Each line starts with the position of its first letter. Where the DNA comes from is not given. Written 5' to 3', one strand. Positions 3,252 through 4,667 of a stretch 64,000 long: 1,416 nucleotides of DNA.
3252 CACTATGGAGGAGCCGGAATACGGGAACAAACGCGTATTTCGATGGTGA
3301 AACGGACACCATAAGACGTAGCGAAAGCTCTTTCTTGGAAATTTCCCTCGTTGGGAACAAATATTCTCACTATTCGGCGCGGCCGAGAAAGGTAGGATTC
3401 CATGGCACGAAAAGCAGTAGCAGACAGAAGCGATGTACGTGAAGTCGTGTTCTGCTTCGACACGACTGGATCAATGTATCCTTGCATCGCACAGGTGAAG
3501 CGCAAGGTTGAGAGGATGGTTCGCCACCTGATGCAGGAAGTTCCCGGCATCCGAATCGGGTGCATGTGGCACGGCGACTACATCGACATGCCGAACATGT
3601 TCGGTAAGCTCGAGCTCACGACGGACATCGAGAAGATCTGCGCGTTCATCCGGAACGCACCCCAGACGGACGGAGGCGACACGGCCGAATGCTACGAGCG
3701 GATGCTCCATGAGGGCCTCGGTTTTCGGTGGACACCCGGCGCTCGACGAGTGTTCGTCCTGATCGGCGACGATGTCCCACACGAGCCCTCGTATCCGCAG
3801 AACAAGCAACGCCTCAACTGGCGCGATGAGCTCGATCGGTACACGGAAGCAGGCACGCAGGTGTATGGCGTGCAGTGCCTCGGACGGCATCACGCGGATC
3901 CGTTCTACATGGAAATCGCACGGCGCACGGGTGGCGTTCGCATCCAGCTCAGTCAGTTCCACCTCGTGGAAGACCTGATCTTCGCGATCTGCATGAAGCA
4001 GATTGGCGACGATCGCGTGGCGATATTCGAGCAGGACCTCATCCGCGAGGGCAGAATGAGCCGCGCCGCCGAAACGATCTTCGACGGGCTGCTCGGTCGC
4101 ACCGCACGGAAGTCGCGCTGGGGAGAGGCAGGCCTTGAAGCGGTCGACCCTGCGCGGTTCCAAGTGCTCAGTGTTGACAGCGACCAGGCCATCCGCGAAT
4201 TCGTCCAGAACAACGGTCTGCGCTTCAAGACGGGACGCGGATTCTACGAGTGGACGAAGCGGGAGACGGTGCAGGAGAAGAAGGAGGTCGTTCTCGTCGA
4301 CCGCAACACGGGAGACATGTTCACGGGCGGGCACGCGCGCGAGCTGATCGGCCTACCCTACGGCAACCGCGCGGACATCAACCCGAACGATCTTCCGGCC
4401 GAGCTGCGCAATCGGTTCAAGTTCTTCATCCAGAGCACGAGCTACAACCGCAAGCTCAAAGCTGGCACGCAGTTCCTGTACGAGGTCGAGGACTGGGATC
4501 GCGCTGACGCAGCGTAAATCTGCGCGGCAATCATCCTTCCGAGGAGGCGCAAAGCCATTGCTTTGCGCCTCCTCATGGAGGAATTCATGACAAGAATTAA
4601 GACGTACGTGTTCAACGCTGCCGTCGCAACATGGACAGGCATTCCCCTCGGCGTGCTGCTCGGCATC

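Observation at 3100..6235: GC-rich foreign cassette in an archaeal genome: vWA(MIDAS) protein + membrane HExxH protein + bacterial-type PilT ATPase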

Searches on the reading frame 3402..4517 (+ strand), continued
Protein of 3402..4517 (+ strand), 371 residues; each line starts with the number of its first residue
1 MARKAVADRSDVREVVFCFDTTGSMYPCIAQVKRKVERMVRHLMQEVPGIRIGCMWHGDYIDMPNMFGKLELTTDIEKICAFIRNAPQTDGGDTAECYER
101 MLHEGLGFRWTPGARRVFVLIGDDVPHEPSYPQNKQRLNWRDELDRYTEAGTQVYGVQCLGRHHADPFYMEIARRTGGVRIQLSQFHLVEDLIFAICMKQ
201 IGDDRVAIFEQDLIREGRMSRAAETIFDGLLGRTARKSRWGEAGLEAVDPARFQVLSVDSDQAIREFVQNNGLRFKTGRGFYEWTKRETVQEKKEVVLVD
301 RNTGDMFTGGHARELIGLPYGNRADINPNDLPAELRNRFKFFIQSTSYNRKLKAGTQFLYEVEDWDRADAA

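Call 38: predict_structure(alignment_id=A1)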
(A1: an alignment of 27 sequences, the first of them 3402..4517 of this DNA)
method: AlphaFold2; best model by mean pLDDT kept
length: 371 residues; sequences in the alignment: 27
mean_pLDDT: 89.2   pTM: 0.88
mean pLDDT of the five models: 89.2, 88.9, 88.3, 87.9, 87.7
residues with pLDDT >= 90: 265; 70-90: 70; 50-70: 25; < 50: 11
segments of 3 or more residues with pLDDT < 50: 1-7, 368-371
pLDDT, mean of each block of 10 residues (from residue 1): 47 95 90 94 94 91 73 98 92 76 96 96 91 89 97 96 92 96 94 97 96 90 92 74 79 92 93 86 95 93 89 90 93 95 94 96 65 38
secondary structure, 60 per line:
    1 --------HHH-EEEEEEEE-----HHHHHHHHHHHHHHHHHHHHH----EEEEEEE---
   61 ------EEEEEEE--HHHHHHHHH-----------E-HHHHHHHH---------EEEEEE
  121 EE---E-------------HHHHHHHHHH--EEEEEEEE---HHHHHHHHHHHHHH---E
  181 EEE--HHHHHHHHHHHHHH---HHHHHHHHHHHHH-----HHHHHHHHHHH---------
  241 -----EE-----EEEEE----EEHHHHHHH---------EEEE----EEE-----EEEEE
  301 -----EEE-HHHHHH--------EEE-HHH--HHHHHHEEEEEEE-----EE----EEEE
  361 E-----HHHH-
elements in order: E13-20 H26-46 E51-57 E67-73 H76-84 H98-105 E115-122 H140-149 E152-159 H163-176 E180-183 H186-199 H203-215 H221-231 E253-257 H264-270 E280-283 E288-290 E296-300 E306-308 H310-315 E324-326 H333-338 E339-345 E357-361 H367-370

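Call 43: fold_search(model_id=the predicted structure, library=pdb)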
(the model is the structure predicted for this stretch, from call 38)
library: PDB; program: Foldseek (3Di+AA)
matches with E <= 10: 1337; with E <= 0.001: 336
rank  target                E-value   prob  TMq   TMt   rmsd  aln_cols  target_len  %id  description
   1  7ceb_B                2.2e-10  1.00  0.40  0.40  17.5       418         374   11  Crystal structure of alpha6beta1 integrin headpiece (released 2021-06-23)
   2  9cz7_B                3.1e-10  1.00  0.40  0.33  18.1       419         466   10  Crystal structure of integrin avb6 headpiece in complex with compound 12 (released 2024-11-13)
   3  4um9_D                1.3e-09  1.00  0.42  0.35  17.6       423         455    9  Crystal structure of alpha V beta 6 with peptide (released 2014-11-12)
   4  4g1e_B                1.6e-09  1.00  0.42  0.23  18.2       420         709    9  Crystal structure of integrin alpha V beta 3 with coil-coiled tag. (released 2012-12-12)
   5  4um9_B                2.0e-09  1.00  0.41  0.35  17.8       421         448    9  Crystal structure of alpha V beta 6 with peptide (released 2014-11-12)
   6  5e6s_B                2.2e-09  1.00  0.38  0.32  18.0       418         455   11  Structures of leukocyte integrin aLB2: The aI domain, the headpiece, and the pocket for the internal ligand (released 2016-03-02)
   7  8xfo_B                2.3e-09  1.00  0.39  0.33  21.3       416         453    8  Cryo-EM structure of integrin ITGAV, ITGB3 and CYCLO (RGDFK) complex, conformation 2 (released 2024-12-18)
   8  4wk0_B                2.4e-09  1.00  0.41  0.36  18.2       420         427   10  Metal Ion and Ligand Binding of Integrin (released 2014-12-03)
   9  9b9j_B                2.6e-09  1.00  0.44  0.43  18.1       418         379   10  Integrin alpha-5 beta-1 in complex with BIIG2 Fab (released 2025-02-05)
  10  8w30_B                2.7e-09  1.00  0.43  0.43  17.9       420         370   11  Crystal structure of alpha-V beta-1 integrin headpiece in complex with TR01225179 (released 2025-01-01)
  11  3vi3_D                3.1e-09  1.00  0.38  0.34  18.4       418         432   10  Crystal structure of alpha5beta1 integrin headpiece (ligand-free form) (released 2012-02-22)
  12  5nem_B                3.3e-09  1.00  0.42  0.35  21.0       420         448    9  Localised reconstruction of alpha v beta 6 bound to Foot and Mouth Disease Virus O PanAsia - Pose A. (released 2017-06-21)
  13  3nid_D                3.3e-09  1.00  0.40  0.32  18.7       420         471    8  The Closed Headpiece of Integrin alphaIIB beta3 and its Complex with an alpahIIB beta3 -Specific Antagonist That Does  (released 2010-12-22)
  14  4wk2_B                3.7e-09  1.00  0.44  0.38  18.0       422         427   11  Metal Ion and Ligand Binding of Integrin (released 2014-12-03)
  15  4neh_B                3.9e-09  1.00  0.38  0.22  18.4       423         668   10  An internal ligand-bound, metastable state of a leukocyte integrin, aXb2 (released 2014-01-15)
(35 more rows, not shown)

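Call 59: search_protein_families(library=pfam, proteins=[L082:11034-13379:+, L029:2627-3628:+, L079:7599-8654:-, L054:8382-9956:-, L023:8645-9706:+, L072:12131-13237:+, L072:11553-12620:+, L022:7413-8210:+, L016:5792-6163:-], max_evalue=0.00001)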
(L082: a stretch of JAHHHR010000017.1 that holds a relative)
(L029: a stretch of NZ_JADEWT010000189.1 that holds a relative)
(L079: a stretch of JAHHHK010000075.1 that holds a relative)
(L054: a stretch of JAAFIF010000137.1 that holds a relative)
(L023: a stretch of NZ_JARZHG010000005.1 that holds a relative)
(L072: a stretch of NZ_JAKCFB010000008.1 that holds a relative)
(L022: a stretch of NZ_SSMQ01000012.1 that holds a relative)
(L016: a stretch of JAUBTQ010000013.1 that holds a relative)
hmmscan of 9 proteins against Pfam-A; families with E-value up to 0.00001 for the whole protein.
L082:11034-13379:+ (781 aa): 7 families
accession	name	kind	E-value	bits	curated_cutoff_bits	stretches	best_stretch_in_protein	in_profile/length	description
PF01653.23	DNA_ligase_aden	-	3.5e-101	338.4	27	1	174-428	2-253/253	NAD-dependent DNA ligase adenylation domain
PF03120.22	DNA_ligase_OB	-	4.1e-35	119.9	32.9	1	432-508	2-78/79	NAD-dependent DNA ligase OB-fold domain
PF12826.13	HHH_2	-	2.1e-23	82.7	27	1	619-682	1-64/64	Helix-hairpin-helix motif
PF00533.33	BRCT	-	1e-16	61.4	21.3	1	707-778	5-77/78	BRCA1 C Terminus (BRCT) domain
PF14520.12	HHH_5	-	8.7e-16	58.6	27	1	555-609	2-55/57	Helix-hairpin-helix domain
PF03119.21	DNA_ligase_ZBD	-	3.3e-10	40.1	25.8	1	517-543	1-27/27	NAD-dependent DNA ligase C4 zinc finger domain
PF22745.1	Nlig-Ia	-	6.2e-10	40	27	1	111-160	3-52/92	DNA ligase-like, N-terminal NAD+-binding domain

L029:2627-3628:+ (333 aa): 0 families

L079:7599-8654:- (351 aa): 1 family
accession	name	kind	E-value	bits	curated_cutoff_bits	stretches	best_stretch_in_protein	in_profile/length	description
PF03009.23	GDPD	-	4.1e-46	158.5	23.6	1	37-344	1-244/244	Glycerophosphoryl diester phosphodiesterase family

L054:8382-9956:- (524 aa): 1 family
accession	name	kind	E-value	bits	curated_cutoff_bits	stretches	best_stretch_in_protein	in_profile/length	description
PF00005.33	ABC_tran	-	8.2e-47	159.7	25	2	46-198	1-137/137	ABC transporter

L023:8645-9706:+ (353 aa): 0 families

L072:12131-13237:+ (368 aa): 0 families

L072:11553-12620:+ (355 aa): 2 families
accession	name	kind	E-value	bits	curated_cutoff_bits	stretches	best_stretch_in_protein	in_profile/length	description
PF00149.33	Metallophos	-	2.4e-15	57.9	21.5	1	147-317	1-191/191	Calcineurin-like phosphoesterase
PF12850.12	Metallophos_2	-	3.8e-06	27.4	27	0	159-328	13-130/154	Calcineurin-like phosphoesterase superfamily domain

L022:7413-8210:+ (265 aa): 0 families

L016:5792-6163:- (123 aa): 0 families

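Call 87: find_related_loci(query=A1, collection=viral_contigs, flank=8000)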
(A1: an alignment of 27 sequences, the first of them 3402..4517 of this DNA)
Query A1 (371 aa) in viral_contigs; peptide patterns used: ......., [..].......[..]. (x = any residue, [..] = any of these).
370 stretches matched a pattern; 334 encode a relative of the query (tblastn E <= 1e-3); the best 80 are kept; 80 distinct loci.
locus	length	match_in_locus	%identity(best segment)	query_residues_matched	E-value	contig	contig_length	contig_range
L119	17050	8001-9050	50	11-365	1e-114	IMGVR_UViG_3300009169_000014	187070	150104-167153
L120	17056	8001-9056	48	14-367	3e-113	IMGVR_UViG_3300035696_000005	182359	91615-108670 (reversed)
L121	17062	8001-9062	48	14-366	9e-110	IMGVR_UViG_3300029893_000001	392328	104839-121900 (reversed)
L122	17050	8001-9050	48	11-365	1e-107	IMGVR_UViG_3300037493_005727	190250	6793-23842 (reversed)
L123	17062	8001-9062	47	13-371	1e-107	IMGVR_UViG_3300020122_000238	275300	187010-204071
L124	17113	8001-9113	46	1-368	2e-107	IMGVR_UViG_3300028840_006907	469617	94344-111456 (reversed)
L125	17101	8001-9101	46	14-364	5e-106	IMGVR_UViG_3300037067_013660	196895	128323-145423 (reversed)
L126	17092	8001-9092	45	14-371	2e-104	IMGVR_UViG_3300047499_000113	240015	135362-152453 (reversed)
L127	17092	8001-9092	45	14-371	2e-104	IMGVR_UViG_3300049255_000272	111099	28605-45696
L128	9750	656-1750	46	14-370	5e-103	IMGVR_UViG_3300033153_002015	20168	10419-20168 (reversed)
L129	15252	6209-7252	45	14-361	3e-102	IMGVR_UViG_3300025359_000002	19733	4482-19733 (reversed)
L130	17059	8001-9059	45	7-363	2e-102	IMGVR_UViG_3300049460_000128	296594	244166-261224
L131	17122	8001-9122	44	3-371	9e-102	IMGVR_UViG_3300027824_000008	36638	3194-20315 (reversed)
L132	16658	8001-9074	46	14-365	2e-101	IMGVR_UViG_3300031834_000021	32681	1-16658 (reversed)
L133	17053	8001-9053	50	14-363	2e-111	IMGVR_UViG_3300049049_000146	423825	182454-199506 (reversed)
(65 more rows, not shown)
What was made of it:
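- There are also 334 IMG/VR loci (call 87).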

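Call 93: search_solved_structures(query=window:3402-4517:+, max_evalue=0.01)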
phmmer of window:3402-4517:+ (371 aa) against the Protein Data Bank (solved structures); distinct sequences matched with E-value up to 0.01: 0.

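Call 94: search_solved_structures(query=A1, max_evalue=1)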
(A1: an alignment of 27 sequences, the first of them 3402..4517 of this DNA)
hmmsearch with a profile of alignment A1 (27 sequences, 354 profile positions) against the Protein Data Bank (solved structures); distinct sequences matched with E-value up to 1: 2.
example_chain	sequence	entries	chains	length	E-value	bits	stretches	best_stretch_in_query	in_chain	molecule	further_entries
7tgg_A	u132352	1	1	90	0.47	12.7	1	150-218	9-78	Geopilin domain 1 protein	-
3ibs_A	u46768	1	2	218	0.68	12.2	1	4-84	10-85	conserved hypothetical protein BatB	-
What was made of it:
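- Tried and rejected: Sequence and profile searches of the PDB found nothing significant (calls 93, 94).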

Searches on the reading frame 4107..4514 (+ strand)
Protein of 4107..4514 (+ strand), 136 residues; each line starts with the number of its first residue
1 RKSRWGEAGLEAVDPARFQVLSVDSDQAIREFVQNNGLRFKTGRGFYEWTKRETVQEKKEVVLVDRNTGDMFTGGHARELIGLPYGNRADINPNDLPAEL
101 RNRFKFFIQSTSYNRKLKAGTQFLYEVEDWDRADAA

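Call 85: predict_structure(alignment_id=A4)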
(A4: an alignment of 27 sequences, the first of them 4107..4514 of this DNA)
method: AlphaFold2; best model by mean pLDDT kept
length: 136 residues; sequences in the alignment: 27
mean_pLDDT: 89.9   pTM: 0.84
mean pLDDT of the five models: 89.9, 88.4, 87.3, 87.3, 83.6
residues with pLDDT >= 90: 110; 70-90: 10; 50-70: 9; < 50: 7
segments of 3 or more residues with pLDDT < 50: 1-6
pLDDT, mean of each block of 10 residues (from residue 1): 55 94 97 92 94 95 97 94 92 96 97 96 88 60
secondary structure, 60 per line:
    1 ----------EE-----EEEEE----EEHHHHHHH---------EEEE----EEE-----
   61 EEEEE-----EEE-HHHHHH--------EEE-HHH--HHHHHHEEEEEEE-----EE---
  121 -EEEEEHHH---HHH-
elements in order: E18-22 H29-35 E45-48 E53-55 E61-65 E71-73 H75-80 E89-91 H98-103 E104-110 E122-126
